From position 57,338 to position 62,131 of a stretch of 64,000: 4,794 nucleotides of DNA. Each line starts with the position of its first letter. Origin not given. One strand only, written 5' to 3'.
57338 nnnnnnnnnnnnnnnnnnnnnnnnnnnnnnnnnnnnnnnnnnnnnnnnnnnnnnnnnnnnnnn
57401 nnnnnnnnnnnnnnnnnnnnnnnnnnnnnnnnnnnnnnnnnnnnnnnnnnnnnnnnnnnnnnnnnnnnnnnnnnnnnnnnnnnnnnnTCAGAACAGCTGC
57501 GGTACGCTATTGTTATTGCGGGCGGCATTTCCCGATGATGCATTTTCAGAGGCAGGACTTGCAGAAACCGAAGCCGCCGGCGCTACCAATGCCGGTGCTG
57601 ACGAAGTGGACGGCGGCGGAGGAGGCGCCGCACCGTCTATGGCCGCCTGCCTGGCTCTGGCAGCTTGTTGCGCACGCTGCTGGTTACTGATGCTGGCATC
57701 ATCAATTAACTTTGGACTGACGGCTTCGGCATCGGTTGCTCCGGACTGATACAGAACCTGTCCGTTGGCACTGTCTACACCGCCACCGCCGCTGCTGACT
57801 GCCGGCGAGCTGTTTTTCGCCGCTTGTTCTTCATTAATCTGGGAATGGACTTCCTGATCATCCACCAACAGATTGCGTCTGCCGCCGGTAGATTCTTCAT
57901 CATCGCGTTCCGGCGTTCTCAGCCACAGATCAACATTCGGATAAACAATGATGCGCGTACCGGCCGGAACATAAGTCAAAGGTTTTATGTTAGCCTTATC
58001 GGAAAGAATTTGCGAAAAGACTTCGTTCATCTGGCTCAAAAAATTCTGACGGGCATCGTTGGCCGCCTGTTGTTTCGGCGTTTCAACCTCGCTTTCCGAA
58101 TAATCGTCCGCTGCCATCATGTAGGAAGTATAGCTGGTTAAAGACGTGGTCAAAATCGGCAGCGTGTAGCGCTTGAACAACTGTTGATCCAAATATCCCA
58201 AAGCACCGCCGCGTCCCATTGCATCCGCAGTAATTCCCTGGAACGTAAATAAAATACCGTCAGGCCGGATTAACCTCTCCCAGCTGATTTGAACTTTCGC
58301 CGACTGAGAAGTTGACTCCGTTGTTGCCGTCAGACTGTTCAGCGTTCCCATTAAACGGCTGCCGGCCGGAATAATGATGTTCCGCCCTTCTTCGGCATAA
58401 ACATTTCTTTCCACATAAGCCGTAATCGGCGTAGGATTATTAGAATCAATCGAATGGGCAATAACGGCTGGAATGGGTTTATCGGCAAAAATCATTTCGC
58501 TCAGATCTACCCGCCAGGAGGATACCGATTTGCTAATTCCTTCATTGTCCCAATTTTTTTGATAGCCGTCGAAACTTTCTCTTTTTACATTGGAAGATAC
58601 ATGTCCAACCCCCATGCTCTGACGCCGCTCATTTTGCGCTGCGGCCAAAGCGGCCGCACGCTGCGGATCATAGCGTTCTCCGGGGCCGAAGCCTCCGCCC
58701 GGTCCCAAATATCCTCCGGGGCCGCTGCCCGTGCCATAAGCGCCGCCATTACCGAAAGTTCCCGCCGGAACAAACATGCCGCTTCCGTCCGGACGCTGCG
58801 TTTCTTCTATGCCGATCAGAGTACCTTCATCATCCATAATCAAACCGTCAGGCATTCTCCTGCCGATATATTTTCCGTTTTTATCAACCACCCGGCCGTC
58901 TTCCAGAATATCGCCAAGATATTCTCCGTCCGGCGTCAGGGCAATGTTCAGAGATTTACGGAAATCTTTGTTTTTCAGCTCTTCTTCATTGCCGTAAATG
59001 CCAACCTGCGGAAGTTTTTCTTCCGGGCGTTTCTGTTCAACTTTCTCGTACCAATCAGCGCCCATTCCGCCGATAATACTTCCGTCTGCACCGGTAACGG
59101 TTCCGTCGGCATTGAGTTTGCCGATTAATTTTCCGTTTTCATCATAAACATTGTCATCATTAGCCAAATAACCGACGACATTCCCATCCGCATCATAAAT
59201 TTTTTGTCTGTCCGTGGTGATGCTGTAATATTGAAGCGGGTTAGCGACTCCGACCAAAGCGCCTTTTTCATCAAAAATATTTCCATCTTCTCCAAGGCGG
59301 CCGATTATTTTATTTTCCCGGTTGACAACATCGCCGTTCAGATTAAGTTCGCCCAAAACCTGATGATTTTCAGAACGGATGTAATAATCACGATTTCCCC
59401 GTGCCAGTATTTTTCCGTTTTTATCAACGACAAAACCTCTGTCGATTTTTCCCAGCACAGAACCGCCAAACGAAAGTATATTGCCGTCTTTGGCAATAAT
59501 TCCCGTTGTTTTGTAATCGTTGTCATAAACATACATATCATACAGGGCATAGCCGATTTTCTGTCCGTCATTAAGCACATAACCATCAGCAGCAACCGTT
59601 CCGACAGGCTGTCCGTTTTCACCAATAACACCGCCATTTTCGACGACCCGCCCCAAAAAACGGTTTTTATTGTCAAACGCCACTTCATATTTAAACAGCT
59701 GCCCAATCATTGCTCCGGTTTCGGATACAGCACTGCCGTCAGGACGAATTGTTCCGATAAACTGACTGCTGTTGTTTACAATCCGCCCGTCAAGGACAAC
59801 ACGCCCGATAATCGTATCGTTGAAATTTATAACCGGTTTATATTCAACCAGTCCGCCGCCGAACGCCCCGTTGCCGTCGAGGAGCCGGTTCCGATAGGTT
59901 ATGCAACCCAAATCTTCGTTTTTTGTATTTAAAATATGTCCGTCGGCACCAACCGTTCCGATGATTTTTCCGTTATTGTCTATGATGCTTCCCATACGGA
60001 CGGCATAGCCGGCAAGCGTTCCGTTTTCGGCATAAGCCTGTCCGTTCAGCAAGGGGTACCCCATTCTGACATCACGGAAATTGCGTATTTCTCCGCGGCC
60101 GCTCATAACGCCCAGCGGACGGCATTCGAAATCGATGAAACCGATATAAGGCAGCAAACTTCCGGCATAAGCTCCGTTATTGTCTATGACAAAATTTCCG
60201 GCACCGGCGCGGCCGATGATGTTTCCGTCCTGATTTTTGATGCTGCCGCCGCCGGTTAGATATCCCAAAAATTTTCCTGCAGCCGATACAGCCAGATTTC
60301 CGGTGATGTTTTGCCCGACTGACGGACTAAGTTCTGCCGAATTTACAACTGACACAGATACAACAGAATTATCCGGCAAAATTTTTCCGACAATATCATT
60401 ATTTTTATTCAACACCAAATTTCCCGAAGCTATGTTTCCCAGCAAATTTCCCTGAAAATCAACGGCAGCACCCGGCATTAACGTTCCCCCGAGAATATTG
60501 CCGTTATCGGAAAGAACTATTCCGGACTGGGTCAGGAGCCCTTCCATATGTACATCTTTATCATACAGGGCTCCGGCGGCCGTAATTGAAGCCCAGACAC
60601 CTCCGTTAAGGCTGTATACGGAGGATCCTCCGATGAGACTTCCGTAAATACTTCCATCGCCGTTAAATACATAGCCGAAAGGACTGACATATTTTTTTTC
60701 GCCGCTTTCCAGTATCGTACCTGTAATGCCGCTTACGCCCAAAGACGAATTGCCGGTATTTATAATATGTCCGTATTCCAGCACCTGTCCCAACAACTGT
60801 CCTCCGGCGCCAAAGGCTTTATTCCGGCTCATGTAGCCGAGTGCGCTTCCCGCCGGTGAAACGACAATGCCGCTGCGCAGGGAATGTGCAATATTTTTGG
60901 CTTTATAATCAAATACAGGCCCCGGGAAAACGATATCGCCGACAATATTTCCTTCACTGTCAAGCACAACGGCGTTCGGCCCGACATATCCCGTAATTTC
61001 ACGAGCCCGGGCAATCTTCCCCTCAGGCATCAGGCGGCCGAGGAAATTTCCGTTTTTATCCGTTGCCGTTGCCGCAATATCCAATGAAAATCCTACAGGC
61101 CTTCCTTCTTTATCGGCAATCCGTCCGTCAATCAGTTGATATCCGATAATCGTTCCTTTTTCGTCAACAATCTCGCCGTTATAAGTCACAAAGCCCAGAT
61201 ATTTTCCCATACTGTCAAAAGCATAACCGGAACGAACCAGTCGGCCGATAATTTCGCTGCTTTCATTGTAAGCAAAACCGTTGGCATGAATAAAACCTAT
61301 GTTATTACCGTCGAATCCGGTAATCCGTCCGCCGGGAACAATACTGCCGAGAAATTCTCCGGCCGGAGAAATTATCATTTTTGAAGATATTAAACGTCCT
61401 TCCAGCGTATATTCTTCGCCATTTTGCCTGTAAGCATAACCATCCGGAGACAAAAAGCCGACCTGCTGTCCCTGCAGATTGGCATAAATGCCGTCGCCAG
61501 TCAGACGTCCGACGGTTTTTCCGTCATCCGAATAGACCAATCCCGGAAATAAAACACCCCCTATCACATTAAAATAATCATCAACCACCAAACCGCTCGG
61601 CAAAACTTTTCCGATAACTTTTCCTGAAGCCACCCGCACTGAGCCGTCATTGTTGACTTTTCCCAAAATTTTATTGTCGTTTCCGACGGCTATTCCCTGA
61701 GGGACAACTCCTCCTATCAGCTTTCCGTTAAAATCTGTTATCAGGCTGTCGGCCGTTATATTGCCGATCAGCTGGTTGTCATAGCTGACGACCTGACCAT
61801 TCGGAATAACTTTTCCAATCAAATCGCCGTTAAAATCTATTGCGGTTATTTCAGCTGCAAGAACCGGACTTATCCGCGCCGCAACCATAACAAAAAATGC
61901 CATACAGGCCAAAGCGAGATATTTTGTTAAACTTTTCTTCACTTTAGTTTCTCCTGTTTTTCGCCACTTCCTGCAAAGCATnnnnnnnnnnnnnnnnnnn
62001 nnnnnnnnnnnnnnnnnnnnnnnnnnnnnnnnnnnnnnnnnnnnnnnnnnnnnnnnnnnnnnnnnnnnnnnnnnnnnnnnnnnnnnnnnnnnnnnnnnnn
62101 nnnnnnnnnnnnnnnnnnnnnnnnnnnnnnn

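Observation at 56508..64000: Chromosomal T4SS variant: giant repeat VirB10 plus a repeat-only partner plus VirB11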

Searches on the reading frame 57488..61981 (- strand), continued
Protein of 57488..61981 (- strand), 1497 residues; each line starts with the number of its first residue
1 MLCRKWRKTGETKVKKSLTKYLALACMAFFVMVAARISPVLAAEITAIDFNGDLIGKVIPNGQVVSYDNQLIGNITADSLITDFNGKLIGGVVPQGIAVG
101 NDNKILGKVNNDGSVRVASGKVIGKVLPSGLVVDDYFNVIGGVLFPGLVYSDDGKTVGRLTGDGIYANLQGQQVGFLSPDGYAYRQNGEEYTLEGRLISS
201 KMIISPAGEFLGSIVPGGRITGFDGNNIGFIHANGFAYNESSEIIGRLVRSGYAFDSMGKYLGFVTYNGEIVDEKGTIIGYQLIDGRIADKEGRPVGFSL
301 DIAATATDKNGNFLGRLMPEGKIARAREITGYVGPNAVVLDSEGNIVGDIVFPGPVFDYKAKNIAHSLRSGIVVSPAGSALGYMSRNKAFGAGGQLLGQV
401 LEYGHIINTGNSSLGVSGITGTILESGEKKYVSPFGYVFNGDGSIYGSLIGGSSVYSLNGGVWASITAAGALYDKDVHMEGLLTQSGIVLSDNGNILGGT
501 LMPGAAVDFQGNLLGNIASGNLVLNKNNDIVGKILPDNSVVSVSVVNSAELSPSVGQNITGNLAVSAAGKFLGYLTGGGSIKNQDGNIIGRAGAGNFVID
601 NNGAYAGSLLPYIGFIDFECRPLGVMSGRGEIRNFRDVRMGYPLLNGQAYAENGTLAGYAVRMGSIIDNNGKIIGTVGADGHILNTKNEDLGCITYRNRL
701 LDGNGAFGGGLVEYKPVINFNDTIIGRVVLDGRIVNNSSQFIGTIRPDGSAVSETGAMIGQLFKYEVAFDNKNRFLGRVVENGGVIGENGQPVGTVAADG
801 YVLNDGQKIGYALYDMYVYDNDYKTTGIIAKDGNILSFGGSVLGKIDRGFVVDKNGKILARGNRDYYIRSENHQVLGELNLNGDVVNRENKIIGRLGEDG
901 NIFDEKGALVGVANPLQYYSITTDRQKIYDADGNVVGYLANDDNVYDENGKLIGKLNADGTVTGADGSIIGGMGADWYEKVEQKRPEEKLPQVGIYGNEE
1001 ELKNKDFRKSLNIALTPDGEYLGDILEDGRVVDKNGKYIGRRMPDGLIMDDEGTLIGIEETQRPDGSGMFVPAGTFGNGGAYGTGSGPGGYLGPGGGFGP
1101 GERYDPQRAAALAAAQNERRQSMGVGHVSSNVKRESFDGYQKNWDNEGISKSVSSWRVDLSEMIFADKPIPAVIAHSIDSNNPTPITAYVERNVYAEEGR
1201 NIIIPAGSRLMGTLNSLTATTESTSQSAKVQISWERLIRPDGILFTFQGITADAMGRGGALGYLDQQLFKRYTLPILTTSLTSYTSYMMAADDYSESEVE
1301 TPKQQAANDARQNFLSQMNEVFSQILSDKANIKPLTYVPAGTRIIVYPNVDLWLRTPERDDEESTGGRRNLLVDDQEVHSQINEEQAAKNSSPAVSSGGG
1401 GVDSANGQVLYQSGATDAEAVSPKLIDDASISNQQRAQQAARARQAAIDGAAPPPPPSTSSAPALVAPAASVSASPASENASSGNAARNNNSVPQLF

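Call 95: search_protein_families(library=ncbifam, proteins=[L001:4736-6301:+, L001:3985-4710:+, L001:2855-3649:+, L015:3612-6044:+, L015:3332-3622:+, L015:2360-2761:+, L001:3787-3975:+], max_evalue=0.01)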
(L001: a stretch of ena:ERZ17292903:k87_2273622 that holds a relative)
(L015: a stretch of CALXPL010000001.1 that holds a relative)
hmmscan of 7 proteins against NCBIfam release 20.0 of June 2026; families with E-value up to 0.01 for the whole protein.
L001:4736-6301:+ (521 aa): 1 family
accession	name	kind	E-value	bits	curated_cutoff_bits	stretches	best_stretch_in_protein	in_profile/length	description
TIGR02781.1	VirB9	equivalog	3.7e-08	33.3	217.7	1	250-324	174-243/248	P-type conjugative transfer protein VirB9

L001:3985-4710:+ (241 aa): 1 family
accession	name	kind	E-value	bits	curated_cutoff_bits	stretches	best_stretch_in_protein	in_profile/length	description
NF010439.0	PRK13865.1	equivalog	5.4e-14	52.3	188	1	44-236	36-225/237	type IV secretion system protein VirB8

L001:2855-3649:+ (264 aa): 0 families

L015:3612-6044:+ (810 aa): 14 families
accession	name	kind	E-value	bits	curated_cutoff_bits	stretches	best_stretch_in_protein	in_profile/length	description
TIGR00929.1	VirB4_CagE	subfamily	2.6e-112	376.5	643.1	2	172-800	156-780/792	VirB4 family type IV secretion/conjugal transfer ATPase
NF010473.0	PRK13898.1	equivalog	6.1e-64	216.4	1050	1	231-801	228-787/801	type IV secretion system ATPase VirB4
NF010427.0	PRK13853.1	equivalog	1.3e-49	168.9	957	1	264-801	239-773/789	type IV secretion system protein VirB4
NF010447.0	PRK13873.1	equivalog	7.1e-41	140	1020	1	434-808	421-790/815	conjugal transfer protein TrbE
NF010404.0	PRK13830.1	subfamily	8.4e-28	96.6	810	1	430-730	432-733/818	conjugal transfer protein TrbE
NF010466.0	PRK13891.1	subfamily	1.4e-27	96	1322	1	438-739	473-777/852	conjugal transfer protein TrbE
TIGR02746.1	TraC-F-type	equivalog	2.2e-12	45.7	567.05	1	461-693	434-682/800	type IV secretion system protein TraC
NF045971.1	conju_CD1110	equivalog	4.9e-07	28.4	325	1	55-684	2-657/752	VirB4-like conjugal transfer ATPase, CD1110 family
NF045975.1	VirB4_plasma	equivalog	1.8e-06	25.9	590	1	230-529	293-585/894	Mbov_0397 family ICE element conjugal transfer ATPase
TIGR03783.1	Bac_Flav_CT_G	subfamily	0.00036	18.5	261.55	1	551-675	561-687/829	TraG family conjugative transposon ATPase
TIGR03743.1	SXT_TraD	subfamily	0.0023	16.5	366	1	453-492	171-209/636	conjugative transfer system coupling protein TraD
TIGR03744.1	traC_PFL_4706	equivalog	0.0045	14.9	520.6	1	342-492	357-509/892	conjugative transfer ATPase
NF041017.1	DNA_import_CedB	equivalog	0.0065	15.1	700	0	456-494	274-312/590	DNA import protein CedB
NF002981.0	PRK03695.1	equivalog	0.0074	15.7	281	0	456-488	25-57/253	vitamin B12 ABC transporter ATP-binding protein BtuD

L015:3332-3622:+ (96 aa): 0 families

L015:2360-2761:+ (133 aa): 0 families

L001:3787-3975:+ (62 aa): 1 family
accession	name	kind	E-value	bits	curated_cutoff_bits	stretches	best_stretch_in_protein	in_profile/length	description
NF047847.2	SS_mature_LptM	equivalog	0.0017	18.4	27.7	1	1-18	1-21/31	LPS translocon maturation chaperone LptM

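Call 98: search_protein_families(library=pfam, proteins=[L001:5933-6298:+, L001:6415-6942:+], max_evalue=1)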
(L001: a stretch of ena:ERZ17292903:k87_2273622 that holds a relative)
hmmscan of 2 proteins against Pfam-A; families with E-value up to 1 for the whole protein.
L001:5933-6298:+ (122 aa): 1 family
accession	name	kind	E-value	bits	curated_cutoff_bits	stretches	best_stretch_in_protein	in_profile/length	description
PF05036.18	SPOR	-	0.0088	16.8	21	1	53-120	18-76/76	SPOR domain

L001:6415-6942:+ (176 aa): 2 families
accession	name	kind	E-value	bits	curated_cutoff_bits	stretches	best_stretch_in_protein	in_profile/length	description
PF15780.11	ASH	-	4.1e-05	24.1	27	1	52-125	14-84/98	Abnormal spindle-like microcephaly-assoc'd, ASPM-SPD-2-Hydin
PF17488.7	Herpes_glycoH_C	-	0.037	14.2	25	1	122-165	41-88/141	Herpesvirus glycoprotein H C-terminal domain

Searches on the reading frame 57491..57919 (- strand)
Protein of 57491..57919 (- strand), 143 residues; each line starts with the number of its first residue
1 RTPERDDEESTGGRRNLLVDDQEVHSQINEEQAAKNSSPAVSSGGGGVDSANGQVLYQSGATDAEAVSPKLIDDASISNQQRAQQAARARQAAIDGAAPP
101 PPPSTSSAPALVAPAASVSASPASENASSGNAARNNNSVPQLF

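Call 98: search_protein_families(library=pfam, proteins=[window:57491-57919:-], max_evalue=1)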
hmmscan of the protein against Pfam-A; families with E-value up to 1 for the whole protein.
window:57491-57919:- (143 aa): 1 family
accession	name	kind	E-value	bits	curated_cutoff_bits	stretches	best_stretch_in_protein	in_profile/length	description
PF16014.10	SAP130_C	-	0.72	9.3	27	1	61-135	70-153/406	Histone deacetylase complex subunit SAP130 C-terminus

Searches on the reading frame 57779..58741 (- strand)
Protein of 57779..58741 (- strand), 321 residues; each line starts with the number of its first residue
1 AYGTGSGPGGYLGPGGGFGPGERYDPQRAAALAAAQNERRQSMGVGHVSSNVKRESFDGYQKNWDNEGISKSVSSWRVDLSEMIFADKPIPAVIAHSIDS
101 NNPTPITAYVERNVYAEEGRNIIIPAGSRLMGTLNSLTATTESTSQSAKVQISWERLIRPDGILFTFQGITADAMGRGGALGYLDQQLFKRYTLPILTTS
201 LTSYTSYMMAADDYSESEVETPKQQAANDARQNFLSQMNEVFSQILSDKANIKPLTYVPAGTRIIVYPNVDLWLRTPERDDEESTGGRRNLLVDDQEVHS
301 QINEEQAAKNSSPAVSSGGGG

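Call 28: find_homologous_proteins(query=window:57779-58741:-, max_evalue=0.001)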
Query window:57779-58741:- (321 aa): 107 proteins with E <= 0.001 among 8000 candidates.
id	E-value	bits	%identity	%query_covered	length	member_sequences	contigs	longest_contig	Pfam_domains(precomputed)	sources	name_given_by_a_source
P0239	1.6e-191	653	90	93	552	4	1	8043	PF03743.20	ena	-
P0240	2.9e-166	570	73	98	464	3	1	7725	PF03743.20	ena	-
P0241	4.3e-154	530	71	93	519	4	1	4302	PF03743.20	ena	-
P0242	1.1e-150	519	77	94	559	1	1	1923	PF21785.4,PF03743.20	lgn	-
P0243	4.0e-149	514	70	94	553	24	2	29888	PF12396.15,PF21785.4,PF03743.20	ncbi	-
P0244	1.6e-144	499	71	93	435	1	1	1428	PF03743.20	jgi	jgi:type IV secretion system protein VirB10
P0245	2.6e-139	482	68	97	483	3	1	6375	PF03743.20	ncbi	-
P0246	4.8e-139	481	70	88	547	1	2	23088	PF03743.20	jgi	-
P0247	6.2e-137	474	67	99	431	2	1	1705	PF03743.20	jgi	-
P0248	7.8e-136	470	73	87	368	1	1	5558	PF03743.20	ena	-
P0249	9.6e-136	470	65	91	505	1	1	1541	PF03743.20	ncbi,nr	ncbi:MAG: TrbI/VirB10 family protein, partial [Firmicutes bacterium]|nr:TrbI/VirB10 family protein [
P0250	1.4e-133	463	67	92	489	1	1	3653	PF03743.20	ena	-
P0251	4.3e-133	461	67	92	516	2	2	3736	PF03743.20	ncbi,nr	ncbi:MAG: TrbI/VirB10 family protein, partial [Alphaproteobacteria bacterium]|nr:TrbI/VirB10 family 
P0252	7.5e-132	457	67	92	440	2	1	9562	PF03743.20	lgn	-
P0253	7.9e-132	457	65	98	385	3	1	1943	PF03743.20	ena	-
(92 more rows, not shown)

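Call 83: search_protein_representatives(protein=window:57779-58741:-)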
Query: 321 residues. Proteins with E-value up to 0.001 (for the whole library): 4083; up to 1e-10: 999; up to 1e-30: 93. The best 150 are listed.
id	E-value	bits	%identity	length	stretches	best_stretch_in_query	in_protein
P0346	2.4e-134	463.9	67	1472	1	1-312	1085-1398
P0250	4.4e-134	463.0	64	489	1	1-320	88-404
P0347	1.6e-132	457.9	69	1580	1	1-296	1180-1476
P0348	5.4e-132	456.2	66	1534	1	1-308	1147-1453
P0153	1.2e-127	441.9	64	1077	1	1-303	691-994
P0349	4.3e-126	436.8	62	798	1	1-312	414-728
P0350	1.9e-107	375.6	61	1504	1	1-310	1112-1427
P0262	1.9e-104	365.7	63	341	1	61-311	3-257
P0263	8.6e-103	360.3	58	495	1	12-313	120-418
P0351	7.1e-100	350.7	56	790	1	1-319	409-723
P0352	1.8e-98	346.1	58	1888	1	1-299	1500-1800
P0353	4.2e-98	344.9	59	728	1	1-312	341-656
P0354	1.6e-96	339.7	56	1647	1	12-313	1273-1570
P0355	1.4e-95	336.6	59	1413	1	1-296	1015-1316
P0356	1.2e-93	330.3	53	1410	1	1-320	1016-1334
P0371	1.8e-58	214.8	50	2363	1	61-283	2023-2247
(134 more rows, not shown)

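Call 85: find_encoding_contigs(protein=P0371, flank=10000, max_places=1)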
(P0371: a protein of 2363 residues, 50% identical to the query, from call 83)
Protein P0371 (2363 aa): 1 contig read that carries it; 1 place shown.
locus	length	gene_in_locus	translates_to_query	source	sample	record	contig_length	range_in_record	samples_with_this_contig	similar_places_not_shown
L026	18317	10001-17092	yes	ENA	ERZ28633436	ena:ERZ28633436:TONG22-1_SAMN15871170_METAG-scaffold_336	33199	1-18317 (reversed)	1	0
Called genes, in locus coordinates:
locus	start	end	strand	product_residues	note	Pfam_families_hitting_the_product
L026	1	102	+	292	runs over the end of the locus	PF00763:THF_DHG_CYH, PF02882:THF_DHG_CYH_C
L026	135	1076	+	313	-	-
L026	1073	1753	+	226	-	-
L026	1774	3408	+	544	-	-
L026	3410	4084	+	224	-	-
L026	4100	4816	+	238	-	-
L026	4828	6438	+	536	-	-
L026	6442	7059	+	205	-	PF04335:VirB8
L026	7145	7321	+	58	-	-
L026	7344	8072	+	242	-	PF04335:VirB8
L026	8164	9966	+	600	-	PF03524:CagX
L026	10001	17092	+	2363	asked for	PF21784:Bflower (faint), PF21785:Bflower_2 (weak), PF12396:DUF3659 (weak), PF21785:Bflower_2, PF12396:DUF3659, PF21785:Bflower_2, PF03743:TrbI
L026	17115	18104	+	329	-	PF00437:T2SSE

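Call 90: find_related_loci(query=P0371, collection=genome_contigs, flank=10000)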
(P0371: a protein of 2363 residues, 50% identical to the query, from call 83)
Query P0371 (2363 aa) in genome_contigs; peptide patterns used: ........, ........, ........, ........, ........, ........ (x = any residue, [..] = any of these).
35 stretches matched a pattern; 5 encode a relative of the query (tblastn E <= 1e-3); 3 distinct loci.
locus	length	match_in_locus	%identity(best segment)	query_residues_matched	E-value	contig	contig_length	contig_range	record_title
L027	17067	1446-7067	95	1-1873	0e+0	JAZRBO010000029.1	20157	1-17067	MAG: Alphaproteobacteria bacterium isolate T1900045126_TC20190120.MAGScoT_cleanbin_000006 SGB_4864_k141_958145, whole ge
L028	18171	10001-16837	85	1-2363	0e+0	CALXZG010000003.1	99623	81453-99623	MAG: uncultured Alphaproteobacteria bacterium isolate BRZ_KG__bin33 genome assembly, contig: BRZ_KG__NODE_223_length_996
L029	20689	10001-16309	40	4-2274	0e+0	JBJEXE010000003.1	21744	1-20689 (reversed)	MAG: Alphaproteobacteria bacterium isolate LOHA11_bin.025 NODE_1047_length_21744_cov_6.300337, whole genome shotgun sequ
